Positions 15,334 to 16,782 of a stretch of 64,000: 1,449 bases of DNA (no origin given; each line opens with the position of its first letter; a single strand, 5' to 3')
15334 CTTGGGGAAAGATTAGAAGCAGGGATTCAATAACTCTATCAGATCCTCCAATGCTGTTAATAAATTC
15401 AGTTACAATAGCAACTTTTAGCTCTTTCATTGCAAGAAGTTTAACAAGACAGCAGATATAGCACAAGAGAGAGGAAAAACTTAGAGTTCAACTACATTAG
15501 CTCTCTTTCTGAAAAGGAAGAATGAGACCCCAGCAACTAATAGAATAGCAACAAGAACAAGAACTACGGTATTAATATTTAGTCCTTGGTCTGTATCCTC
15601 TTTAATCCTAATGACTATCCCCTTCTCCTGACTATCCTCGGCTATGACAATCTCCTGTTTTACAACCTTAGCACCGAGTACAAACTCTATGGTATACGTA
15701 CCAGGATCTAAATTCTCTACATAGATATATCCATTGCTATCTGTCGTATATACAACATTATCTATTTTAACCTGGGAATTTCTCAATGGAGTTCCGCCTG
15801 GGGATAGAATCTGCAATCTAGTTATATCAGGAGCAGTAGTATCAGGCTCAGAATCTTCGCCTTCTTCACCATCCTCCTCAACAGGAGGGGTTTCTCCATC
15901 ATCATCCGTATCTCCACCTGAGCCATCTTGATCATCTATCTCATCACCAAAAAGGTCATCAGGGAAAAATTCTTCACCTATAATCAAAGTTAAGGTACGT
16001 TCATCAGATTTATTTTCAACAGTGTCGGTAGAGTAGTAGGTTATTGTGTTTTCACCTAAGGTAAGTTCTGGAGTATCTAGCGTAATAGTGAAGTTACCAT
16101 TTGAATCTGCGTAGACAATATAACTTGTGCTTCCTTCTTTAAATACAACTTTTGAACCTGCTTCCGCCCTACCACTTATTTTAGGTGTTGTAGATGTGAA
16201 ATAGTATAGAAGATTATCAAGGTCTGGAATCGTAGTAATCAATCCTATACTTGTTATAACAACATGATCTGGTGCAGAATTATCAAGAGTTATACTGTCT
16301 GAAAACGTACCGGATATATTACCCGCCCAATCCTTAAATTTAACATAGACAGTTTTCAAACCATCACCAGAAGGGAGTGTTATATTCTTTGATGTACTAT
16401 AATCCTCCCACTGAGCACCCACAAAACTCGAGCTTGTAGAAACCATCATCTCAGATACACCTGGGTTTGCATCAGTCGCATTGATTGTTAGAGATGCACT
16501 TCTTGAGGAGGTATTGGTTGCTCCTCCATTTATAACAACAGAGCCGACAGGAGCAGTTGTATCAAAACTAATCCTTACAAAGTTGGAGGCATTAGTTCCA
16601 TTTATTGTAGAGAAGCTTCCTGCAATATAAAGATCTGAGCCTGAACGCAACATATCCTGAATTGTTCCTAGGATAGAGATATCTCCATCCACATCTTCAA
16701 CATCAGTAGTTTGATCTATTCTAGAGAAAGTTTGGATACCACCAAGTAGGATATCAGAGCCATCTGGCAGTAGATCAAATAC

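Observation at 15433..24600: Tandem duplication of a giant surface-protein gene cassette with diverged N-terminal domains and conserved C-terminal module and flanks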

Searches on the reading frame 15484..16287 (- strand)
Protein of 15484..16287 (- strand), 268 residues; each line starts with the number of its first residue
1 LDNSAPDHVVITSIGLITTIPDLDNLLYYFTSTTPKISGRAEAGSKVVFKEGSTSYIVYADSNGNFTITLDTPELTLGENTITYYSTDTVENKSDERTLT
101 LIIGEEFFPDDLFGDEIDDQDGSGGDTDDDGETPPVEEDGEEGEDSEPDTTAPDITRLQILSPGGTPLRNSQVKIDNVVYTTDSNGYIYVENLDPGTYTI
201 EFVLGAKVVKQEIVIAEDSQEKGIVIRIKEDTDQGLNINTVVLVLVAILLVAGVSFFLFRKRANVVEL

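Call 19: find_homologous_proteins(query=window:15484-16287:-)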
Query seq(268 aa): 1488 candidates shared short words with the query, none scored E <= 0.001.

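Call 27: search_protein_representatives(alignment_id=A1)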
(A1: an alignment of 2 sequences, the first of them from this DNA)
Query: 2 sequences, 276 profile positions. Proteins with E-value up to 0.001 (for the whole library): 452; up to 1e-10: 164; up to 1e-30: 16. The best 150 are listed.
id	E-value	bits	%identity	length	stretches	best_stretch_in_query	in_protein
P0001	1.2e-169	579.1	-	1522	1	1-276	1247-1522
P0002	2.9e-50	187.5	-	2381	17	32-99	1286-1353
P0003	2.7e-44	167.9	-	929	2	8-270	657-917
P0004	2.7e-40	154.7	-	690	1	6-262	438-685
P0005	1.2e-36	142.7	-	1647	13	31-95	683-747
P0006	1.9e-35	138.8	-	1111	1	9-270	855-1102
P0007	1.7e-33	132.4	-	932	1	1-269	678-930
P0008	8.5e-33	130.2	-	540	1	2-217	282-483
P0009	2.9e-32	128.4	-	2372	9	28-102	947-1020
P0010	4.6e-32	127.7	-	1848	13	28-101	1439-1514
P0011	6.6e-32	127.2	-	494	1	8-269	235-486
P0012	1.0e-31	126.6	-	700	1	9-270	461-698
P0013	4.4e-31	124.5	-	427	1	1-219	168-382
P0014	6.8e-31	123.9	-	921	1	3-213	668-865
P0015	8.3e-31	123.6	-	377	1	7-268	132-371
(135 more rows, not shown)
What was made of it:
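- Tried and rejected: The exhaustive HMMER search was needed (call 27).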

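Call 29: search_protein_families(library=pfam, alignment_id=A2, max_evalue=0.0001)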
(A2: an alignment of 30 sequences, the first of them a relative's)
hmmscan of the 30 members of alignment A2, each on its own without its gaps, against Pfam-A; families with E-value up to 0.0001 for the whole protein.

A. member 1, P0001 (1522 aa): 1 family
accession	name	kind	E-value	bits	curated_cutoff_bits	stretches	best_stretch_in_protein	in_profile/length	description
PF17936.7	Big_6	-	2e-06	28.4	27.6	1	1279-1346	13-80/83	Bacterial Ig domain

B. families by the number of members that match (of 30 scanned): 26 families (the first 25 are shown)
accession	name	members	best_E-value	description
PF17936.7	Big_6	15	1.2e-15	Bacterial Ig domain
PF13620.12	CarboxypepD_reg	9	9e-07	Carboxypeptidase regulatory-like domain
PF19077.6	Big_13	7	1.4e-16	Bacterial Ig-like domain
PF17164.10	DUF5122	6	1e-156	Domain of unknown function (DUF5122) beta-propeller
PF07581.17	Glug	5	1.5e-39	The GLUG motif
PF01436.27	NHL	4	3.4e-88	NHL repeat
PF17170.10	DUF5128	4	2.6e-32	6-bladed beta-propeller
PF08450.18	SGL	4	7.8e-24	SMP-30/Gluconolactonase/LRE-like region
PF25021.1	TEN_NHL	4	5.3e-19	Teneurin NHL domain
PF22701.2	Mala_s_1-like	3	1.1e-19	Mal s 1 allergenic protein-like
PF06739.17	SBBP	3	5.8e-18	Beta-propeller repeat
PF13449.12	Phytase-like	3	2.8e-10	Esterase-like activity of phytase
PF24684.1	Vgb_lyase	2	6.1e-13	Virginiamycin B lyase family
PF12768.13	Rax2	2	9.7e-13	Rax2 C-terminal beta propeller domain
PF09000.15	Cytotoxic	2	2.4e-10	Cytotoxic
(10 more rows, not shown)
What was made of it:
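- On CarboxypepD_reg / transthyretin-like domain (PF13620): 9 of 30 family members hit at E <= 1e-4 (call 29).
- Modularity: 30 module-bearing proteins carry DUF5122, GLUG, NHL, SBBP, LamG and other heads (call 29).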

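Call 34: find_related_loci(query=A4, collection=genome_contigs, flank=10000)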
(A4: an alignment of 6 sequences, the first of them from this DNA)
Query A4 (268 aa) in genome_contigs; peptide patterns used: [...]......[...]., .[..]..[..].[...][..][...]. (x = any residue, [..] = any of these).
35 stretches matched a pattern; 8 encode a relative of the query (tblastn E <= 1e-3); 7 distinct loci.
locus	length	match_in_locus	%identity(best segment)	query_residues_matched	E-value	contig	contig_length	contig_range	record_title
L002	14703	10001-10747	38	8-262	3e-39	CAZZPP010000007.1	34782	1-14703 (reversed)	MAG TPA_asm: uncultured Candidatus Saccharibacteria bacterium isolate binchicken_co22_222 genome assembly, contig: NODE_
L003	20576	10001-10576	39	1-199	2e-37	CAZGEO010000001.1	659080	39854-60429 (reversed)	MAG TPA_asm: uncultured Candidatus Saccharibacteria bacterium isolate binchicken_co37_83 genome assembly, contig: NODE_2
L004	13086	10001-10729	33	1-262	1e-29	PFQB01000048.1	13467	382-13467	MAG: Candidatus Dojkabacteria bacterium CG_4_10_14_0_2_um_filter_Dojkabacteria_WS6_41_15 isolate CG_4_10_14_0_2_um_filte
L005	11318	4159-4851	37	11-243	9e-30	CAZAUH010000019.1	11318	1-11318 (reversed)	MAG TPA_asm: uncultured Candidatus Saccharibacteria bacterium isolate SRP192927_co7_229 genome assembly, contig: NODE_11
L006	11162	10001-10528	38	1-188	3e-27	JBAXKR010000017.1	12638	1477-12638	MAG: bacterium isolate ELA406 MAG406_17, whole genome shotgun sequence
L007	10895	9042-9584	37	11-194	2e-23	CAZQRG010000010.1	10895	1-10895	MAG TPA_asm: uncultured Candidatus Saccharibacteria bacterium isolate SRP192927_co1_760 genome assembly, contig: NODE_14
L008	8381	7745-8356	40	9-216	5e-31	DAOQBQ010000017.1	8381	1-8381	MAG TPA_asm: Candidatus Dojkabacteria bacterium isolate AMR_MDS_1232 NODE_8028_length_8381_cov_4.976219, whole genome sh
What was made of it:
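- Tried and rejected: A 6-sequence alignment found only distant (33-40%) CPR relatives (call 34).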

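Call 51: find_related_loci(query=A1, collection=metagenome_contigs, flank=10000)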
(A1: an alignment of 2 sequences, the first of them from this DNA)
Query A1 (268 aa) in metagenome_contigs; peptide patterns used: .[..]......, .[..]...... (x = any residue, [..] = any of these).
111 stretches matched a pattern, but none encodes a relative of the query by tblastn (E <= 1e-3).

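Call 72: predict_structure(alignment_id=A6)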
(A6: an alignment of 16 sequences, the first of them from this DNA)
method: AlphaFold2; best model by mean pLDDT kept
length: 268 residues; sequences in the alignment: 16
mean_pLDDT: 78.3   pTM: 0.45
mean pLDDT of the five models: 78.3, 77.9, 77.8, 76.3, 75.7
residues with pLDDT >= 90: 108; 70-90: 95; 50-70: 22; < 50: 43
segments of 3 or more residues with pLDDT < 50: 114-150, 232-236
pLDDT, mean of each block of 10 residues (from residue 1): 73 93 92 96 97 96 97 92 95 95 82 45 28 33 35 77 85 87 86 88 80 80 77 57 91 90 62
secondary structure, 60 per line:
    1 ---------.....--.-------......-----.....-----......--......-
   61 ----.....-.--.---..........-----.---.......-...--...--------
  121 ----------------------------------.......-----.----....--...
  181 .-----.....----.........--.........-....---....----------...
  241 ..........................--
elements in order: E10-14 E25-30 E36-40 E46-51 E54-59 E65-69 E78-87 E97-103 E155-161 E172-175 E178-181 E187-191 E196-204 E207-215 H217-220 E224-227 H238-266
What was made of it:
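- On Big_6 bacterial Ig domain (PF17936): AF2 residues 10-110 have pLDDT > 90 and are all-beta (call 72).
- On CarboxypepD_reg / transthyretin-like domain (PF13620): AF2 shows a 7-strand beta-sandwich at 155-227 with pLDDT 77-88 (call 72).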

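Call 74: fold_search(model_id=the predicted structure, library=pdb)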
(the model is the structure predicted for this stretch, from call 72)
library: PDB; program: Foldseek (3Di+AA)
matches with E <= 10: 1542; with E <= 0.001: 49
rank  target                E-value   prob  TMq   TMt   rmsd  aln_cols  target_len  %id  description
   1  7dm0_A                4.5e-07  1.00  0.26  0.40  11.7       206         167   19  Biofilm associated protein - C region (released 2021-12-15)
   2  2yn5_B                7.6e-07  1.00  0.29  0.28  10.7       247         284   15  Structural insight into the giant calcium-binding adhesin SiiE: implications for the adhesion of Salmonella enterica t (released 2013-04-03)
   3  2yn3_D                8.0e-07  1.00  0.28  0.35  12.4       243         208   15  Structural insight into the giant calcium-binding adhesin SiiE: implications for the adhesion of Salmonella enterica t (released 2013-04-03)
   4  2yn5_A                1.1e-06  1.00  0.29  0.27  11.4       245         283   14  Structural insight into the giant calcium-binding adhesin SiiE: implications for the adhesion of Salmonella enterica t (released 2013-04-03)
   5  2yn3_A                4.8e-06  1.00  0.29  0.28  12.4       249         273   15  Structural insight into the giant calcium-binding adhesin SiiE: implications for the adhesion of Salmonella enterica t (released 2013-04-03)
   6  2yn3_C                6.3e-06  1.00  0.28  0.27  12.3       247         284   14  Structural insight into the giant calcium-binding adhesin SiiE: implications for the adhesion of Salmonella enterica t (released 2013-04-03)
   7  2yn3_B                1.1e-05  1.00  0.26  0.28  12.0       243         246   17  Structural insight into the giant calcium-binding adhesin SiiE: implications for the adhesion of Salmonella enterica t (released 2013-04-03)
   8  5irb_B                1.7e-05  1.00  0.24  0.21  16.8       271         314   12  Structural insight into host cell surface retention of a 1.5-MDa bacterial ice-binding adhesin (released 2017-07-19)
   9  6fwv_A                2.1e-05  1.00  0.21  0.12  15.3       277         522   12  The Bacillus anthracis TIE protein (released 2018-08-08)
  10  5irb_A                3.4e-05  1.00  0.22  0.20  17.1       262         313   12  Structural insight into host cell surface retention of a 1.5-MDa bacterial ice-binding adhesin (released 2017-07-19)
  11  3rkp_A                3.4e-05  1.00  0.20  0.16  15.5       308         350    9  Crystal structure of BcpA*(D312A), the major pilin subunit of Bacillus cereus (released 2012-05-30)
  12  3lcy_C                3.6e-05  1.00  0.25  0.31  11.9       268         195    8  Titin Ig tandem domains A164-A165 (released 2011-05-25)
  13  2yd5                  4.2e-05  1.00  0.26  0.33  16.6       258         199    8  Crystal structure of the N-terminal Ig1-2 module of Human Receptor Protein Tyrosine Phosphatase LAR (released 2011-04-13)
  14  6fwv_B                4.2e-05  1.00  0.21  0.12  16.6       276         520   10  The Bacillus anthracis TIE protein (released 2018-08-08)
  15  9fls_A                5.8e-05  1.00  0.21  0.18  16.8       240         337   14  CryoEM structure of the fragment-3 (2061-2397) in the grappling hook protein A (GhpA) in the bacterium Aureispira sp.  (released 2024-10-16)
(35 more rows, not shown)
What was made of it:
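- On Big_6 bacterial Ig domain (PF17936): Foldseek matches adhesin Ig domains (call 74).
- Closest known: Modular Ig-repeat surface adhesins. Same: Its best structural matches are these adhesin stalk domains (Foldseek E 4.5e-7 to 1e-4, call 74).
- Structure of the module: call 72, 74.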

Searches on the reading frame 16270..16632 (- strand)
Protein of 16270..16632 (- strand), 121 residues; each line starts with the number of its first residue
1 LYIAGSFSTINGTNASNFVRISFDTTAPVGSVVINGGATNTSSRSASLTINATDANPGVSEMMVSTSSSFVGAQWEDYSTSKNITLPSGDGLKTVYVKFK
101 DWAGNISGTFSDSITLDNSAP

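Call 76: search_protein_families(library=pfam, proteins=[window:16270-16632:-], max_evalue=1)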
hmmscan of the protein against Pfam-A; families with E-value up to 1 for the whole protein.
window:16270-16632:- (121 aa): 3 families
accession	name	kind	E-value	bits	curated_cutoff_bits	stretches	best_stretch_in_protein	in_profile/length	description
PF24893.1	DUF7743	-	0.011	15.8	27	1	38-106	14-71/120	Domain of unknown function (DUF7743)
PF17164.10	DUF5122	-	0.021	15.5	27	1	1-21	6-26/36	Domain of unknown function (DUF5122) beta-propeller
PF08198.17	Thymopoietin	-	0.096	12.8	28.6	1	81-98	21-38/48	Thymopoietin protein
